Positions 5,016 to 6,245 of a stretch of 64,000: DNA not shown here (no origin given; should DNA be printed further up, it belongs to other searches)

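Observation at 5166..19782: Two copies of a conserved two-gene module: TIGR02147-like protein followed by a secreted GNGG...HExLW protein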

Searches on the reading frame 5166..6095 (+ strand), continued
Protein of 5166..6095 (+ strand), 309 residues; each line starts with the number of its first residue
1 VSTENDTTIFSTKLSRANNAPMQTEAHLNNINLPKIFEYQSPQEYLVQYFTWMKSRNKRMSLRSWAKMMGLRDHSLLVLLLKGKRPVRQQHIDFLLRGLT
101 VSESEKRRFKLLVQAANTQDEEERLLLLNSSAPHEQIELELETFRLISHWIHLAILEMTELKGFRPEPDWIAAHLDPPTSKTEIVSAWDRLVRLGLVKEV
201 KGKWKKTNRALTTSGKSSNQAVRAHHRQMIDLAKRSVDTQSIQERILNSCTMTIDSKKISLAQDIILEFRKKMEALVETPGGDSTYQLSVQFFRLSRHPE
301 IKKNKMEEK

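Call 88: find_homologous_proteins(query=A4, max_evalue=1e-10)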
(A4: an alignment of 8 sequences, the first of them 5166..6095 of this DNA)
Query A4 (8 sequences) (309 aa, profile of the alignment): 39 proteins with E <= 1e-10 among 5066 candidates.
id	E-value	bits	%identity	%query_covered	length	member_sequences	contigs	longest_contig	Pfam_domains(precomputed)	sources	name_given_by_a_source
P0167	2.5e-95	337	100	93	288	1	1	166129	PF14394.13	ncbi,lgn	-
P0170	1.4e-88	315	79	93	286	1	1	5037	PF14394.13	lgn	-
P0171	5.8e-88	313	78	93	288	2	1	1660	PF14394.13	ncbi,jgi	jgi:uncharacterized protein (TIGR02147 family)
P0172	4.5e-87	310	45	85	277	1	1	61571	PF14394.13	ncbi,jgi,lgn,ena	-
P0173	5.6e-82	293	43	87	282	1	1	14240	PF14394.13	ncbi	-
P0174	2.3e-80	288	38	9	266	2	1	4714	PF14394.13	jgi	-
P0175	6.0e-77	277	40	85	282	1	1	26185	PF14394.13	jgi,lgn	-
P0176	9.3e-73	263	43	89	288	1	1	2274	PF14394.13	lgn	-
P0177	1.2e-70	256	45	85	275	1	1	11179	PF14394.13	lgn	-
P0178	1.9e-67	246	22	27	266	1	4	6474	PF14394.13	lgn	-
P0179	1.9e-65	239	35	85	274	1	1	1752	PF14394.13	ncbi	-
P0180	1.7e-62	229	25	26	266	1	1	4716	PF14394.13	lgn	-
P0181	8.0e-61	224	33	84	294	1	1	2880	PF14394.13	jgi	jgi:uncharacterized protein (TIGR02147 family)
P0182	8.2e-60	221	30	82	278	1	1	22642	PF14394.13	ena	-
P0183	1.5e-59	220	-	-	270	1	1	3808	PF14394.13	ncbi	-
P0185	6.4e-59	218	36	84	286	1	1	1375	PF14394.13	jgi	jgi:uncharacterized protein (TIGR02147 family)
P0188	5.7e-57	211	21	41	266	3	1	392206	PF14394.13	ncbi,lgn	ncbi:MAG: TIGR02147 family protein [Bacteriovoracia bacterium]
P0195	1.2e-44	171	27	42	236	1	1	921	PF14394.13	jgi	jgi:uncharacterized protein (TIGR02147 family)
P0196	1.2e-42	164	21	39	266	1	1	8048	PF14394.13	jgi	jgi:uncharacterized protein (TIGR02147 family)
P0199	1.8e-37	147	41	9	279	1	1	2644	PF01978.26,PF14394.13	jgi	jgi:uncharacterized protein (TIGR02147 family)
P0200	1.3e-35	141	-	-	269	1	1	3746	PF14394.13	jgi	jgi:uncharacterized protein (TIGR02147 family)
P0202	1.3e-34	138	22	84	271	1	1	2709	PF14394.13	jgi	jgi:uncharacterized protein (TIGR02147 family)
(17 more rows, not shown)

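Call 89: find_encoding_contigs(protein=P0188, flank=4000, max_places=2)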
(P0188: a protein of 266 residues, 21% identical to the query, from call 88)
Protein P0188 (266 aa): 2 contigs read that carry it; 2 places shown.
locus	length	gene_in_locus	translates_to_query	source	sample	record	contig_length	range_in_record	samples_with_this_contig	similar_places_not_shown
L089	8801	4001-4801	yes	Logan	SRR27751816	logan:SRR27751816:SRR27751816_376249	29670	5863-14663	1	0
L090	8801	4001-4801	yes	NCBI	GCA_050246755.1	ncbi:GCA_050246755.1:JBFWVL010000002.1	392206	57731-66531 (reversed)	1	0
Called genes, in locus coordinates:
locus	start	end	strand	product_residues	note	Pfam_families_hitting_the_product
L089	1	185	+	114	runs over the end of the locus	-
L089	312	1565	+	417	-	-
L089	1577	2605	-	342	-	PF00135:COesterase, PF10340:Say1_Mug180 (weak), PF01738:DLH (faint), PF20434:BD-FAE, PF07859:Abhydrolase_3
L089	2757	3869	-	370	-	-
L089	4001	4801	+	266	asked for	PF14394:DUF4423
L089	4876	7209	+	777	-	PF09371:Tex_N, PF22706:Tex_central_region, PF14639:YqgF, PF16921:Tex_YqgF, PF12836:HHH_3, PF17674:HHH_9, PF00575:S1, PF23459:S1_RRP5, +1 more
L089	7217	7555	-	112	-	-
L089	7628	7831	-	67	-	-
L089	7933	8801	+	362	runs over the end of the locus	PF00246:Peptidase_M14, PF24827:AstE_AspA_cat (weak)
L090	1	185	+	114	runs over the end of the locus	-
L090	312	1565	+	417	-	-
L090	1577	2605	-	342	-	PF00135:COesterase, PF10340:Say1_Mug180 (weak), PF01738:DLH (faint), PF20434:BD-FAE, PF07859:Abhydrolase_3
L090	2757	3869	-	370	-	-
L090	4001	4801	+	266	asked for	PF14394:DUF4423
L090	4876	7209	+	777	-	PF09371:Tex_N, PF22706:Tex_central_region, PF14639:YqgF, PF16921:Tex_YqgF, PF12836:HHH_3, PF17674:HHH_9, PF00575:S1, PF23459:S1_RRP5, +1 more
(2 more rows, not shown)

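Call 90: find_encoding_contigs(protein=P0172, flank=4000, max_places=2)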
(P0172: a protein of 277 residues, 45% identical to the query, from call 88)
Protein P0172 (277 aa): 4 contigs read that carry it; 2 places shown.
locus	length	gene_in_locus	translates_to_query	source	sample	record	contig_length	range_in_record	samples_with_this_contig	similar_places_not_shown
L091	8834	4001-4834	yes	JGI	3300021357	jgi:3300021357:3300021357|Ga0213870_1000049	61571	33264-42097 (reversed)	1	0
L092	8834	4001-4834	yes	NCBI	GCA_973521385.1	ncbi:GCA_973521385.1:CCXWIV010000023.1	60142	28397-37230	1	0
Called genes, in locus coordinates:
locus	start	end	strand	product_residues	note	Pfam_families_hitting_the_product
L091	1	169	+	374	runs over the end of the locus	PF01745:IPT, PF01715:IPPT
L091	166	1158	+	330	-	PF00389:2-Hacid_dh, PF02826:2-Hacid_dh_C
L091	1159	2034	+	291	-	PF03618:Kinase-PPPase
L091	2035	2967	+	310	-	PF01063:Aminotran_4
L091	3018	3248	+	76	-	PF02604:PhdYeFM_antitox (weak)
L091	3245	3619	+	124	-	PF01850:PIN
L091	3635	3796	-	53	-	-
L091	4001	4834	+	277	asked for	PF14394:DUF4423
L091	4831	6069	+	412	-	-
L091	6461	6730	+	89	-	PF02604:PhdYeFM_antitox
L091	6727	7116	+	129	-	PF01850:PIN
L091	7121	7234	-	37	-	-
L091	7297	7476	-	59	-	-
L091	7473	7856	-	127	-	PF01850:PIN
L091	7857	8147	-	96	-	PF22513:FitA-like_RHH (weak)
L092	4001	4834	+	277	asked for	PF14394:DUF4423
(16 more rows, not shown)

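Call 99: search_protein_families(library=pfam, proteins=[L074:4840-6423:+, L076:4825-5544:+, L030:4870-5286:+, L041:4822-5223:+, L045:4837-5373:+, L063:1535-2185:+, L068:4822-5841:+, L069:4806-5495:+, L022:4810-5733:+, L054:4947-6122:+], max_evalue=0.01)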
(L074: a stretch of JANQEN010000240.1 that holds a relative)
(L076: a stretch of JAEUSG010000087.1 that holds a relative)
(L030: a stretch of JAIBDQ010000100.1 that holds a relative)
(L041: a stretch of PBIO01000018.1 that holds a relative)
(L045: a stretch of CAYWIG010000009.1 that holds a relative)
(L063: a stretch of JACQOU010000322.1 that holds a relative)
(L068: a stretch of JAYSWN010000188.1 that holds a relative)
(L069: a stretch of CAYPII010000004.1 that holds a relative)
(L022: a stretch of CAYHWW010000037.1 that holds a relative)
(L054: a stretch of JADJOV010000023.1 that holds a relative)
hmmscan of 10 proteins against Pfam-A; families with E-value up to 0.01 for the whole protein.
L074:4840-6423:+ (527 aa): 3 families
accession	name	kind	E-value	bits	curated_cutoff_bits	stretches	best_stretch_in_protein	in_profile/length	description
PF07494.17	Reg_prop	-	6.9e-19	66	20.4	0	408-429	2-23/24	Two component regulator propeller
PF23748.1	Beta-prop_LRRK2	-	3.5e-05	23.4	26.9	0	227-259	265-297/359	LRRK2 beta propeller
PF20067.5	SSL_N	-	0.00039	20.6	18.9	0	416-436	26-46/46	Strictosidine synthase-like, N-terminal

L076:4825-5544:+ (239 aa): 2 families
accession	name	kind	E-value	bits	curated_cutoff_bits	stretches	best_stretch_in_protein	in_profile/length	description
PF13620.12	CarboxypepD_reg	-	0.0013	19.5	32.3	1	79-122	29-73/82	Carboxypeptidase regulatory-like domain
PF23193.1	NOMO_3rd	-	0.0018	18.7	27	1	58-112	38-92/120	NOMO third transthyretin-like domain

L030:4870-5286:+ (138 aa): 0 families

L041:4822-5223:+ (133 aa): 1 family
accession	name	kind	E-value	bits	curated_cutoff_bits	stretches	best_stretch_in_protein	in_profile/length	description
PF14657.12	Arm-DNA-bind_4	-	0.00024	21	22.3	1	41-63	24-46/47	Arm DNA-binding domain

L045:4837-5373:+ (178 aa): 0 families

L063:1535-2185:+ (216 aa): 0 families

L068:4822-5841:+ (339 aa): 0 families

L069:4806-5495:+ (229 aa): 0 families

L022:4810-5733:+ (307 aa): 0 families

L054:4947-6122:+ (391 aa): 0 families

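Call 100: find_encoding_contigs(protein=P0170, flank=5000, max_places=2)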
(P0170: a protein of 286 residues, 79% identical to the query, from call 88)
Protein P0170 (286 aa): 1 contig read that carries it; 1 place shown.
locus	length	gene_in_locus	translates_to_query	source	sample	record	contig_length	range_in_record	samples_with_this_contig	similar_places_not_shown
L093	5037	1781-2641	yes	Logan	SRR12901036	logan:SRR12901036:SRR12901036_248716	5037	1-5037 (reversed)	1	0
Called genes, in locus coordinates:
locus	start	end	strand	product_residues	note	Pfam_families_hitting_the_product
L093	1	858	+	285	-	?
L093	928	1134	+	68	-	-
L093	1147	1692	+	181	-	PF02525:Flavodoxin_2, PF03358:FMN_red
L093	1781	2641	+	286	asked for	PF14394:DUF4423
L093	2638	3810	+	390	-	-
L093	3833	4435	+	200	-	-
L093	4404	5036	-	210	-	?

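Call 101: find_encoding_contigs(protein=P0171, flank=5000, max_places=2)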
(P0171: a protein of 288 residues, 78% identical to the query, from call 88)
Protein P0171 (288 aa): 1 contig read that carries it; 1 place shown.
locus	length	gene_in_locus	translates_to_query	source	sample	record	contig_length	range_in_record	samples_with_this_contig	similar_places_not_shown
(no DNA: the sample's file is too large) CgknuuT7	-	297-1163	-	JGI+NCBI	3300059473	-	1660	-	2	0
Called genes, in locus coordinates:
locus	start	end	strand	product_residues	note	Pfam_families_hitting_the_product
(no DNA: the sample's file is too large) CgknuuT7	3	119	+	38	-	?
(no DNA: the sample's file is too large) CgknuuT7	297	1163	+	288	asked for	PF14394:DUF4423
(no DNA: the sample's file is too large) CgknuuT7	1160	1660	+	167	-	?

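Call 106: search_dna_similar(query=window:5229-6095:+, collection=plasmids, mode=protein, max_evalue=0.001, max_rows=10)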
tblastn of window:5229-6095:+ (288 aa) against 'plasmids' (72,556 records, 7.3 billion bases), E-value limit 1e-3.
No match.
